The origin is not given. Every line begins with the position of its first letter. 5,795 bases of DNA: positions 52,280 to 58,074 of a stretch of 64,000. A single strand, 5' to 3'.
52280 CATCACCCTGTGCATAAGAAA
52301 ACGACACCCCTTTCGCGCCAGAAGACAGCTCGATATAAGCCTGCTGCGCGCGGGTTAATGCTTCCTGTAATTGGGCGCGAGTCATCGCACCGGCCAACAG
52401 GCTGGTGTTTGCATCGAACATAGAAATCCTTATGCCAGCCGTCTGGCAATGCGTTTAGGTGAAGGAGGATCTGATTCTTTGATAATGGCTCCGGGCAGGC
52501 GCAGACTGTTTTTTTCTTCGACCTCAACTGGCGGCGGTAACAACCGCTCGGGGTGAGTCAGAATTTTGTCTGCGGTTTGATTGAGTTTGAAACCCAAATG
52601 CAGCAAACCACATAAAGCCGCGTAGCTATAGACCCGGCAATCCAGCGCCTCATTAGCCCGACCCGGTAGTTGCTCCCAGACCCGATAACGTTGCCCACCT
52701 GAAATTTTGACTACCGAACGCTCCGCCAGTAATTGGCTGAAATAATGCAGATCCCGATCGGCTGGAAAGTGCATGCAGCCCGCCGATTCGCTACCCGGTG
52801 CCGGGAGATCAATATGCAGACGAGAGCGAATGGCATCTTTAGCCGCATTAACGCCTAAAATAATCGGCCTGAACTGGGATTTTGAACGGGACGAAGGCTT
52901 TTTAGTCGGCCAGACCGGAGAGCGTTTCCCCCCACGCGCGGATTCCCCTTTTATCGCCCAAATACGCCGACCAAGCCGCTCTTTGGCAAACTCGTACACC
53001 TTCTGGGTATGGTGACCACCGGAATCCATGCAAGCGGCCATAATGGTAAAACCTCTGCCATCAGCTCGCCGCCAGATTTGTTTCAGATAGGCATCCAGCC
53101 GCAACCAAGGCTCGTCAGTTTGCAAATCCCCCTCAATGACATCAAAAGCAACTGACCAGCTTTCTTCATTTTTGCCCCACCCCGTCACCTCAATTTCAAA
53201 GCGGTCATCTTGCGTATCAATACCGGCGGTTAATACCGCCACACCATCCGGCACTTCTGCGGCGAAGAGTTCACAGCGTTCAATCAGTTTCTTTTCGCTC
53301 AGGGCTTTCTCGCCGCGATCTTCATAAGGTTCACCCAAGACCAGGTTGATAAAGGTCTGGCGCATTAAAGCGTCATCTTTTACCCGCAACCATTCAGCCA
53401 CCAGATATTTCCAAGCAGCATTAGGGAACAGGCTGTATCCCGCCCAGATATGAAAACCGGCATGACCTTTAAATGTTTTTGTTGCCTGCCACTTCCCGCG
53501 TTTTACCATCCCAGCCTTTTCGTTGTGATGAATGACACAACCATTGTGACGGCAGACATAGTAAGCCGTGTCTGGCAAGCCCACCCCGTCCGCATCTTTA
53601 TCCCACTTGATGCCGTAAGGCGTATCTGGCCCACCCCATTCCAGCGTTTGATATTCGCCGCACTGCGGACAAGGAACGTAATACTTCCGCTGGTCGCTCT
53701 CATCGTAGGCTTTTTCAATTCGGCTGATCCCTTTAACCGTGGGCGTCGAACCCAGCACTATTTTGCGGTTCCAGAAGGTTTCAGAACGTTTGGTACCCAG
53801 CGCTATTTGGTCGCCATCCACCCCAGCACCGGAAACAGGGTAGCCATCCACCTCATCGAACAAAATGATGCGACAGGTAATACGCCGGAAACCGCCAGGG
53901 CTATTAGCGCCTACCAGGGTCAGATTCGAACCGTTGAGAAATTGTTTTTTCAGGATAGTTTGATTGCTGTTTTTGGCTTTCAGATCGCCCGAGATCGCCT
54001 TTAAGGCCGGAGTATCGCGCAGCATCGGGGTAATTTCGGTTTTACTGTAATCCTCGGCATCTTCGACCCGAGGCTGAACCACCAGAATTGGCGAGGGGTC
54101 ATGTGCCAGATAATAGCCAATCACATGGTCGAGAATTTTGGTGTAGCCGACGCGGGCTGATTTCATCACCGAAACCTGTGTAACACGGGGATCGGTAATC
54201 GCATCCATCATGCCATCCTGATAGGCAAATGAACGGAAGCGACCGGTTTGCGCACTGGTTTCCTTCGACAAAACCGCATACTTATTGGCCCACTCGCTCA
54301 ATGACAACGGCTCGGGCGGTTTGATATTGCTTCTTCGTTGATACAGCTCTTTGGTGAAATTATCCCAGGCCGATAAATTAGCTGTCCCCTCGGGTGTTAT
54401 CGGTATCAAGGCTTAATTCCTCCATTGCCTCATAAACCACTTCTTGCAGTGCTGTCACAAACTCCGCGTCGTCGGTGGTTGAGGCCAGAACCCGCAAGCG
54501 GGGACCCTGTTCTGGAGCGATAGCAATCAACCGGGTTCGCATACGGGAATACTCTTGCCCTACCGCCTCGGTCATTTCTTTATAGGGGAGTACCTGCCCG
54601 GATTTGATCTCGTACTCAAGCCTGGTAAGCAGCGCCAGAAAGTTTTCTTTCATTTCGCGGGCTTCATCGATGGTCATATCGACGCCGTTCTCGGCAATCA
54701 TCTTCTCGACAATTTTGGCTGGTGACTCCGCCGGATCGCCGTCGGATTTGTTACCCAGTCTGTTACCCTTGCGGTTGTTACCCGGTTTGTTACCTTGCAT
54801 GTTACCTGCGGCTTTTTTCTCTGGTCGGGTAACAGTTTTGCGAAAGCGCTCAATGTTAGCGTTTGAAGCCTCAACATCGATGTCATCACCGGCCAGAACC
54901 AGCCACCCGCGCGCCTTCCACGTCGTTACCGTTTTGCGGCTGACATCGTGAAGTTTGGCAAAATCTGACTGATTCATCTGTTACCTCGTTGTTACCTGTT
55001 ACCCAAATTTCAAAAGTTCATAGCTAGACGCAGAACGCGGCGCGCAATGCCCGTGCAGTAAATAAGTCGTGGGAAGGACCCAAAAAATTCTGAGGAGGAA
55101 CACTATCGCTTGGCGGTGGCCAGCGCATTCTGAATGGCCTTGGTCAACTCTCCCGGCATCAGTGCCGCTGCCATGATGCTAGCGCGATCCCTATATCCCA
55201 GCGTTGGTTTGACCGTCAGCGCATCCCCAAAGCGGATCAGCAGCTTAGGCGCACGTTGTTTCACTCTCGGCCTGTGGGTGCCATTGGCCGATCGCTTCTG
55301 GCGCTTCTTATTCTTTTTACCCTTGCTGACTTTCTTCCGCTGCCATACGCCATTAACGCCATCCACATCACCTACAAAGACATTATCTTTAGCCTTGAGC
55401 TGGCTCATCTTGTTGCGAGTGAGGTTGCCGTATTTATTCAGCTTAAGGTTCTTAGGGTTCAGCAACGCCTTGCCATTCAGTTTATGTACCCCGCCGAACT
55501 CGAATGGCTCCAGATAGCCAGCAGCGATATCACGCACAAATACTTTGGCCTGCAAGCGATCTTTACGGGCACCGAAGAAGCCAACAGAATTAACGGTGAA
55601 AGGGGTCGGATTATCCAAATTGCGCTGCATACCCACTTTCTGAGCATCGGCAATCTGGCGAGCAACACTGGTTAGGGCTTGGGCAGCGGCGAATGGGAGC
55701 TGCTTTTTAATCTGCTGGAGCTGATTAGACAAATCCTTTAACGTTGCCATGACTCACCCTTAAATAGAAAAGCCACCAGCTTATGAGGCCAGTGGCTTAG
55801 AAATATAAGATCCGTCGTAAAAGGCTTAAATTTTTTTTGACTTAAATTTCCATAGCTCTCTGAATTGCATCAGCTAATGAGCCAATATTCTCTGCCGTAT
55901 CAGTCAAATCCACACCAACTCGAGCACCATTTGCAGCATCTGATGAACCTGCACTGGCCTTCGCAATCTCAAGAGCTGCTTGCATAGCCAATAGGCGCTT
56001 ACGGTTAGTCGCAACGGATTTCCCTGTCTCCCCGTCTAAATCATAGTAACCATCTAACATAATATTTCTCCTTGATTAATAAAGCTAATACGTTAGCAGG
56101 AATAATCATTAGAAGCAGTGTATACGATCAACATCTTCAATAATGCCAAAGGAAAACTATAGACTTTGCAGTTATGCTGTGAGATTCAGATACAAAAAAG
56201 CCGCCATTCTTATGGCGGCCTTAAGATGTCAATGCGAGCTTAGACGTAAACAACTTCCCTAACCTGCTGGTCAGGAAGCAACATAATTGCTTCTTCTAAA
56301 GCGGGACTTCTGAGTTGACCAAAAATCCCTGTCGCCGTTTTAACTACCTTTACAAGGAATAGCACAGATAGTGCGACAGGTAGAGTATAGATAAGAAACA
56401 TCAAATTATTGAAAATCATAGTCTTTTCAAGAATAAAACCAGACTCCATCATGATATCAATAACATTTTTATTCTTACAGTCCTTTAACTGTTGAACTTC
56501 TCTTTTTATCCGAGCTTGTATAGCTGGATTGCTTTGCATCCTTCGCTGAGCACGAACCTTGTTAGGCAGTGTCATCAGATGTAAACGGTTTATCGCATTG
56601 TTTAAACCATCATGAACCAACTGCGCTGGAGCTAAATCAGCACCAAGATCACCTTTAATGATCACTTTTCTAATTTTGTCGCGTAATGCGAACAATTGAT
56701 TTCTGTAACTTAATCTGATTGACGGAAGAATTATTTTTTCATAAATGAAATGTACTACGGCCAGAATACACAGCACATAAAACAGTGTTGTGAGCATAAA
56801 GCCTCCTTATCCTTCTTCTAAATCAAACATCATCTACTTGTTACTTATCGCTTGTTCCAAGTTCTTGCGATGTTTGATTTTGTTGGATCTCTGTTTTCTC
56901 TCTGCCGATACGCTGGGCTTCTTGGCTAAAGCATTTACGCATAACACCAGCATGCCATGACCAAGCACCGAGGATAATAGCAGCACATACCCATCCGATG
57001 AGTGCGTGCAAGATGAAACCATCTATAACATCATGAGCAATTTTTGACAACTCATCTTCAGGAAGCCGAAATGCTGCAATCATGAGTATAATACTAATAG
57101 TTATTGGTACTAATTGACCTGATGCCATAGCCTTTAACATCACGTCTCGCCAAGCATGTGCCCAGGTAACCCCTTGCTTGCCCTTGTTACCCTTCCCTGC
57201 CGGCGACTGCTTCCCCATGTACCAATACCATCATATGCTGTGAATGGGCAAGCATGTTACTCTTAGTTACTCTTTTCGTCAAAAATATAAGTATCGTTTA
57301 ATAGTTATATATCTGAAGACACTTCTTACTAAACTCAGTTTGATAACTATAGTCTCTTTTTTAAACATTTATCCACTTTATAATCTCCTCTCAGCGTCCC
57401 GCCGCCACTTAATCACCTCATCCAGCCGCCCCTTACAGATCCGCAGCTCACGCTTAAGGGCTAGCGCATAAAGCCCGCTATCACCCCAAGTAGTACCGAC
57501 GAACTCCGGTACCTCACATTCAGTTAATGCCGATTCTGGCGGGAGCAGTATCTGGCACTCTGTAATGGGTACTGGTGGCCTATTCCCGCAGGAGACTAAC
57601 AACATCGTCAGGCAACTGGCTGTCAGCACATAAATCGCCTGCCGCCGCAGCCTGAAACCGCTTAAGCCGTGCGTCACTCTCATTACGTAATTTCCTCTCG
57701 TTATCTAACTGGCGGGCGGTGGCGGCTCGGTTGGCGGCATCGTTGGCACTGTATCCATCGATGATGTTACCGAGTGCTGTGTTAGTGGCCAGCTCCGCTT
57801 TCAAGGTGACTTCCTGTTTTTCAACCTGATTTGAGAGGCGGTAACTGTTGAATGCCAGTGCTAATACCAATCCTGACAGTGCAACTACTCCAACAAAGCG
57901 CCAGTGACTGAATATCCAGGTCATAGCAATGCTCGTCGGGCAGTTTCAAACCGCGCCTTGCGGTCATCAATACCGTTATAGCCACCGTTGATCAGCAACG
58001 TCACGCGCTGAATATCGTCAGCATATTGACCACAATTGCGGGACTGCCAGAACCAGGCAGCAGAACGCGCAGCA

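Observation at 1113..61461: Tandem dilysogen whose middle is a complete, undamaged hybrid phage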

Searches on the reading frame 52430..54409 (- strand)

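Call 16: search_protein_families(library=phrogs, proteins=[window:52430-54409:-], max_evalue=1e-8)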
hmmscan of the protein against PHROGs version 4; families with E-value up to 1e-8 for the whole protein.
window:52430-54409:- (659 aa): 8 families
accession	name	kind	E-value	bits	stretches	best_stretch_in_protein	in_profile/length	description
phrog_15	-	head and packaging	5.5e-255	850.9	1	27-648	347-957/1330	terminase large subunit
phrog_16406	-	unknown function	1.5e-62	213.2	1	225-600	1-383/601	-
phrog_21311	-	head and packaging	1.4e-57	196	1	112-321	1-204/218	terminase large subunit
phrog_15657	-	unknown function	2.8e-42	145.8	1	318-524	29-228/230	-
phrog_4145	-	head and packaging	8.9e-30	104.6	1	29-210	22-202/209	terminase large subunit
phrog_3028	-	unknown function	1.2e-29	104.6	1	439-599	2-158/203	-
phrog_675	-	head and packaging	2.3e-29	103.1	1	37-380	24-345/576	terminase large subunit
phrog_3925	-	head and packaging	4.1e-23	82.7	1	32-138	37-143/150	terminase large subunit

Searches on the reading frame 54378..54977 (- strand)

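Call 16: search_protein_families(library=phrogs, proteins=[window:54378-54977:-], max_evalue=1e-8)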
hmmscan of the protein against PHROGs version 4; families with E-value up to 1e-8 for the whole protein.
window:54378-54977:- (199 aa): 1 family
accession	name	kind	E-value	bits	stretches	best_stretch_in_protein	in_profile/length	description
phrog_57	-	head and packaging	1.4e-27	97.8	1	1-197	13-178/199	terminase small subunit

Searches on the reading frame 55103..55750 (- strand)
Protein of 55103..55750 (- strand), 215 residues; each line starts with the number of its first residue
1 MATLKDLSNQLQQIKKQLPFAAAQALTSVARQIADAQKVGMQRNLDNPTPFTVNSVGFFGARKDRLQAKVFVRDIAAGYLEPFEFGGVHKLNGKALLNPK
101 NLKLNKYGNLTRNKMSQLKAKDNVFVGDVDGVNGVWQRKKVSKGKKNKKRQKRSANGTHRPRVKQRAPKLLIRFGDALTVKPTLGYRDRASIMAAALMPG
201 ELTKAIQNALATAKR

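Call 16: search_protein_families(library=phrogs, proteins=[window:55103-55750:-], max_evalue=1e-8)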
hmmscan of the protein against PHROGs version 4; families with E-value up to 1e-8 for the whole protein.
window:55103-55750:- (215 aa): 1 family
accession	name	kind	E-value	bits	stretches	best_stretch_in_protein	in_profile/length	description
phrog_1924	-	tail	2.9e-62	211.6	1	2-214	8-237/237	minor tail protein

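Call 46: search_protein_families(library=pfam, proteins=[window:55103-55750:-], max_evalue=0.01)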
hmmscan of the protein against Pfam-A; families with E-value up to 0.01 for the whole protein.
window:55103-55750:- (215 aa): 0 families

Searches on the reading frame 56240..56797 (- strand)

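Call 16: search_protein_families(library=phrogs, proteins=[window:56240-56797:-], max_evalue=1e-8)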
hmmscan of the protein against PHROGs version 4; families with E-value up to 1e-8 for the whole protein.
window:56240-56797:- (185 aa): 1 family
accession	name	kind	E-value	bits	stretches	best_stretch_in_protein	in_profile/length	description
phrog_24550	-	unknown function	6.7e-63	212.7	1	1-184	1-184/185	-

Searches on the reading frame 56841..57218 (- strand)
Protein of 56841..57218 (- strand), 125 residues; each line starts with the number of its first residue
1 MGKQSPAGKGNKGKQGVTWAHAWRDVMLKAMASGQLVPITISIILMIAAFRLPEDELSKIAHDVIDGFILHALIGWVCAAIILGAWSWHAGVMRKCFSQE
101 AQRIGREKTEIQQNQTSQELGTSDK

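Call 16: search_protein_families(library=phrogs, proteins=[window:56841-57218:-], max_evalue=1e-8)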
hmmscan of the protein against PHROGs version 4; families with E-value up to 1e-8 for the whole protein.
window:56841-57218:- (125 aa): 1 family
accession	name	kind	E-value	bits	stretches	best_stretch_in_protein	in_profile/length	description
phrog_33772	-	unknown function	2.4e-52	178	1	4-125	5-126/136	-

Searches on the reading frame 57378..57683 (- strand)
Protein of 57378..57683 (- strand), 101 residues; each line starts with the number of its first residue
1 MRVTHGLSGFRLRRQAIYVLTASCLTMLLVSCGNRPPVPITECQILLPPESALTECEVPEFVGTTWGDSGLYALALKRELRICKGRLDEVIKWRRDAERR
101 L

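Call 16: search_protein_families(library=phrogs, proteins=[window:57378-57683:-], max_evalue=1e-8)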
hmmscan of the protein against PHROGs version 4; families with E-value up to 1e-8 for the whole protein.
window:57378-57683:- (101 aa): 1 family
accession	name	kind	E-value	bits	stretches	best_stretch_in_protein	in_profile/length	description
phrog_456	-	lysis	3.7e-18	66.1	1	13-97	7-90/102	Rz-like spanin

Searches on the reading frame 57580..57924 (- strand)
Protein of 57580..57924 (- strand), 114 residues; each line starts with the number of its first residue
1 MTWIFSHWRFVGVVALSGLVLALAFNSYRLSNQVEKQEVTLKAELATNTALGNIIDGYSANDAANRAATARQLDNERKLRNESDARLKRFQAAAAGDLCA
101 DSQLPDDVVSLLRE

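Call 16: search_protein_families(library=phrogs, proteins=[window:57580-57924:-], max_evalue=1e-8)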
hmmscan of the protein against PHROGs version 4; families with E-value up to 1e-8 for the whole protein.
window:57580-57924:- (114 aa): 1 family
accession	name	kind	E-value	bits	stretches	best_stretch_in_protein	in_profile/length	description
phrog_214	-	lysis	6.3e-13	50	1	13-114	16-113/176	Rz-like spanin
